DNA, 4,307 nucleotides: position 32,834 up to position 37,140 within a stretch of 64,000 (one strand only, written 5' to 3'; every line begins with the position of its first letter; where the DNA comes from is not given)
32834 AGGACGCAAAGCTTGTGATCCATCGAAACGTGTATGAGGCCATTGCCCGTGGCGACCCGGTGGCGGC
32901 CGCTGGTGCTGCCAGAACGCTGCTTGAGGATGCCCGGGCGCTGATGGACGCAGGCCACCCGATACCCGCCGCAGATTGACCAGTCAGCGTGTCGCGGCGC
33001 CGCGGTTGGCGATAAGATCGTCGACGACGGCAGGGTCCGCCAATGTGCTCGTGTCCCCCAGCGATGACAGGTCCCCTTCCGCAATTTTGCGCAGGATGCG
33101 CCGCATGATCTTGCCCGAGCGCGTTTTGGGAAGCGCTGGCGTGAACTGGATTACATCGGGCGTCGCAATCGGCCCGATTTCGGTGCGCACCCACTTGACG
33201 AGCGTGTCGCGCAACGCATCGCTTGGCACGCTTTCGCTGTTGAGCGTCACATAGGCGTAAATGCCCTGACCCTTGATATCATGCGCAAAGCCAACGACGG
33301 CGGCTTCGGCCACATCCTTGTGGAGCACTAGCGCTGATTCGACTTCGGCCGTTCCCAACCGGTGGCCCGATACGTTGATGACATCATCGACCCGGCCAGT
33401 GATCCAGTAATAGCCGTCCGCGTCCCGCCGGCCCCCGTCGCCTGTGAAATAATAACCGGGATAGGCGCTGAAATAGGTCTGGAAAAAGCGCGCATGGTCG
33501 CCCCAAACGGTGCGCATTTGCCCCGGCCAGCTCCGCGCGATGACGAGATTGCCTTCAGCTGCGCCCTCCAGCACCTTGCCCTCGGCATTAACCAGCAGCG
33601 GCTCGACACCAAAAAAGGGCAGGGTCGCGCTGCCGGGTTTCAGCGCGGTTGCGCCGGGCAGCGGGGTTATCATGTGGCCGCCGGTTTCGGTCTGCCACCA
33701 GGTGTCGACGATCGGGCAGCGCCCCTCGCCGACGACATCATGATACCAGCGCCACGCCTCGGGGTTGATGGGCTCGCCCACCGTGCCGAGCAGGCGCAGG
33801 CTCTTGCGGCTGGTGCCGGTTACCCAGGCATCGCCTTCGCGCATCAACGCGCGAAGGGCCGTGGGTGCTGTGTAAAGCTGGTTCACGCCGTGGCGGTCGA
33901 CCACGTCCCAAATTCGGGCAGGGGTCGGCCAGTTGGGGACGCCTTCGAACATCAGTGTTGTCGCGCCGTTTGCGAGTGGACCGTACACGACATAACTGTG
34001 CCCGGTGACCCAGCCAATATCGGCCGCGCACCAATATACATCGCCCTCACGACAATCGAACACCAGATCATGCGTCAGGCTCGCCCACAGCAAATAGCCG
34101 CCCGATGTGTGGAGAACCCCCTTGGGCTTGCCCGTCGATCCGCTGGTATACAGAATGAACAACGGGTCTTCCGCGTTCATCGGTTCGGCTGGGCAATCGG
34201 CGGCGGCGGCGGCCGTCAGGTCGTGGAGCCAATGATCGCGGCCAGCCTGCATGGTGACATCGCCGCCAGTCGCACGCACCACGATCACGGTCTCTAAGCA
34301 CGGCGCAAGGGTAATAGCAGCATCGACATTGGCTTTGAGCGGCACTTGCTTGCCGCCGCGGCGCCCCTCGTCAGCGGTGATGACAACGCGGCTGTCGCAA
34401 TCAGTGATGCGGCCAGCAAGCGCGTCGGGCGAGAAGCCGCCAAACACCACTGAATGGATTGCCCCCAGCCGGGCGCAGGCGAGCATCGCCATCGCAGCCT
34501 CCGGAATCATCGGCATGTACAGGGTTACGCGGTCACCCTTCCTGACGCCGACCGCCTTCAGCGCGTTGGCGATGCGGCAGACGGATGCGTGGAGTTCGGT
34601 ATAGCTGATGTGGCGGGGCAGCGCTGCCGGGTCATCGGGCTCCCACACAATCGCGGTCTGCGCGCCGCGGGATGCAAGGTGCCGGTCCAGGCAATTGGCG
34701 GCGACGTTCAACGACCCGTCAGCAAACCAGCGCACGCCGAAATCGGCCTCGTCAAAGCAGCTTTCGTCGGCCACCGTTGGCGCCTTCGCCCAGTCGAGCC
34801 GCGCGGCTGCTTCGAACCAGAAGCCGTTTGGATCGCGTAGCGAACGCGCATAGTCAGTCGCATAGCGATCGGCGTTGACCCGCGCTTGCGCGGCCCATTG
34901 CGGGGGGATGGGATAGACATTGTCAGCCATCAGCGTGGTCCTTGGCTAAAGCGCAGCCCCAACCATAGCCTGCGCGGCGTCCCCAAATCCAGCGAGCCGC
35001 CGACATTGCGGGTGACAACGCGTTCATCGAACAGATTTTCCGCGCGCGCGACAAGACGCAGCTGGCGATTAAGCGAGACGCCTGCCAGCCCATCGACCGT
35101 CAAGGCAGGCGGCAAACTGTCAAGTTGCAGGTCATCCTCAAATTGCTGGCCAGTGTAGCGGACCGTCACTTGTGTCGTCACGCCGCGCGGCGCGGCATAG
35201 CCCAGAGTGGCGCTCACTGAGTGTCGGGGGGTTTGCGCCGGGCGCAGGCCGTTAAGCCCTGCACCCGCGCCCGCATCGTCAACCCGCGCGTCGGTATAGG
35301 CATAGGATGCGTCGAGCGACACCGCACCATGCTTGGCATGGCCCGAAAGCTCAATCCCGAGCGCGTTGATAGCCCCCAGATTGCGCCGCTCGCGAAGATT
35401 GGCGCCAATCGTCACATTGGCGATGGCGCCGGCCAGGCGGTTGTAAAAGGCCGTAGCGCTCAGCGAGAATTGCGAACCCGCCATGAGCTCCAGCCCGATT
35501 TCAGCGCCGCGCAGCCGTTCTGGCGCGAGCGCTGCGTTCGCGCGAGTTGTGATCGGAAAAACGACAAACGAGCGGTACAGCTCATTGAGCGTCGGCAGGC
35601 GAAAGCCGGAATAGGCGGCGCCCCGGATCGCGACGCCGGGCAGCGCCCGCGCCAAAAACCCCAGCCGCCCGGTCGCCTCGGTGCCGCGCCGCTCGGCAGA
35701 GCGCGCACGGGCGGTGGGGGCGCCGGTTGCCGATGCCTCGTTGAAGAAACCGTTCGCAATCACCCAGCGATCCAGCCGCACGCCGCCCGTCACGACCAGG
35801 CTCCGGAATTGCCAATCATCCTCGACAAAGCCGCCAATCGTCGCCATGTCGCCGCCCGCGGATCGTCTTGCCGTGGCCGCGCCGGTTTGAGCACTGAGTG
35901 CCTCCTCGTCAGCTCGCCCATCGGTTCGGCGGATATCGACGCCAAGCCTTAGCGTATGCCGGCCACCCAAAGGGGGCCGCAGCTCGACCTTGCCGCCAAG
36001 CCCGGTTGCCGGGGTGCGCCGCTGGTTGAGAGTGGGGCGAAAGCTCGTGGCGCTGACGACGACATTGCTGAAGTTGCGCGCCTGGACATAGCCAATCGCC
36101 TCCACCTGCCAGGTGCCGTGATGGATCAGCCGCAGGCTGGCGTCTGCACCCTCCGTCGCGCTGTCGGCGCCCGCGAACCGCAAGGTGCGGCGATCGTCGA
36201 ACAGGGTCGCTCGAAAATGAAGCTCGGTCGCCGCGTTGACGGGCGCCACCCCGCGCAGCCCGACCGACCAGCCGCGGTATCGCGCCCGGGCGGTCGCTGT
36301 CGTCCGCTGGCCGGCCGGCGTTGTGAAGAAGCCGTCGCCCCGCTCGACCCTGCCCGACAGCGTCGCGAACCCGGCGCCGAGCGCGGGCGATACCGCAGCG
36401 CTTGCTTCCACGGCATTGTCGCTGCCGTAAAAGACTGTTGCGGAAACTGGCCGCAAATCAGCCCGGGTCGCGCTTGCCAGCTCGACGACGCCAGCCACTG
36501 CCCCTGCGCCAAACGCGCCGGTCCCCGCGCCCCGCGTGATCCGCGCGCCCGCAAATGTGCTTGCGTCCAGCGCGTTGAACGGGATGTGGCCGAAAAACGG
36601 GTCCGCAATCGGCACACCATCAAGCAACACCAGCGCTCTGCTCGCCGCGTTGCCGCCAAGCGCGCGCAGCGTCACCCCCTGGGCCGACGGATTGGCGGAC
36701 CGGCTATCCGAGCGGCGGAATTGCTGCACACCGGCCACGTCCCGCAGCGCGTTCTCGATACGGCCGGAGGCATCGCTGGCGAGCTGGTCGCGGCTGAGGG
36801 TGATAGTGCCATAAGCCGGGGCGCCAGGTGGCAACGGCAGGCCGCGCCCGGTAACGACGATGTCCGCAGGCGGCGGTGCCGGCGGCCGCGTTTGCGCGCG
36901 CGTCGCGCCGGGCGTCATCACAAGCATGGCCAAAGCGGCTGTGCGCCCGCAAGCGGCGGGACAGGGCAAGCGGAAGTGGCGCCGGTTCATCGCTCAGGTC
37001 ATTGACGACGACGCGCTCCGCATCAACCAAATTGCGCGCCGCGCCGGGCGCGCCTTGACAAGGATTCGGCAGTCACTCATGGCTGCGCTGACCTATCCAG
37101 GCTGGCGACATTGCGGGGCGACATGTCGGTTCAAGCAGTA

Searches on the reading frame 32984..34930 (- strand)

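Call 26: search_protein_families(library=pfam, proteins=[window:32984-34930:-], max_evalue=0.00001)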
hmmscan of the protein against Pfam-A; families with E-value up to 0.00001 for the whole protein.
window:32984-34930:- (648 aa): 3 families
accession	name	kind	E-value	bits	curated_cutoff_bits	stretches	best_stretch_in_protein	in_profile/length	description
PF00501.34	AMP-binding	-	1.1e-83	281.7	29.9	1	84-467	4-377/384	AMP-binding enzyme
PF13193.12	AMP-binding_C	-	8.6e-26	91.1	24.5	1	529-607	1-76/76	AMP-binding enzyme C-terminal domain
PF16177.11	ACAS_N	-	5.7e-14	52.1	27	1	23-80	1-55/55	Acetyl-coenzyme A synthetase N-terminus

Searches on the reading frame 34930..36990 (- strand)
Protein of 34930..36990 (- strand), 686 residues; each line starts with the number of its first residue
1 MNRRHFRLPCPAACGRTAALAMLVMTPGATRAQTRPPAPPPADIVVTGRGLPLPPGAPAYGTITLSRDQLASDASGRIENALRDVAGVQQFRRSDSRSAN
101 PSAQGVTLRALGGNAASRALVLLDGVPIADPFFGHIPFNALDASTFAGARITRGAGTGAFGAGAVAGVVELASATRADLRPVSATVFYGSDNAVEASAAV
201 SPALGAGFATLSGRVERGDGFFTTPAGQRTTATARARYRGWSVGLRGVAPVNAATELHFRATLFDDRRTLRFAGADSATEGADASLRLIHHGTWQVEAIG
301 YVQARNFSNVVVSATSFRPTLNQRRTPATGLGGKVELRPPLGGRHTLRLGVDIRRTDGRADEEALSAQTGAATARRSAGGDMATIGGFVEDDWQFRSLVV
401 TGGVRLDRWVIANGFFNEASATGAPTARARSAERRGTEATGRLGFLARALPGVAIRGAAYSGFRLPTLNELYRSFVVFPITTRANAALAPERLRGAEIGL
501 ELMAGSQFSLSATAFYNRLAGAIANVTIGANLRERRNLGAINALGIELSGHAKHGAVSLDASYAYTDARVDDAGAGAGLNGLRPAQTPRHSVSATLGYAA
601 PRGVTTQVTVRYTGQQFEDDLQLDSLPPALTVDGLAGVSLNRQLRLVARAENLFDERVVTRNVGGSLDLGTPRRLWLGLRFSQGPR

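Call 26: search_protein_families(library=pfam, proteins=[window:34930-36990:-], max_evalue=0.00001)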
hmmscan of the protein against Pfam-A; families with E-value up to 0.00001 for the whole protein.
window:34930-36990:- (686 aa): 2 families
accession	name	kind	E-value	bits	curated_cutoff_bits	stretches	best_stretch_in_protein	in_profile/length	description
PF00593.30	TonB_dep_Rec_b-barrel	-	3.2e-38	133.1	27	1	227-653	10-436/436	TonB dependent receptor-like, beta-barrel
PF07715.20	Plug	-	1.3e-12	48.6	23.9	1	64-168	11-107/107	TonB-dependent Receptor Plug Domain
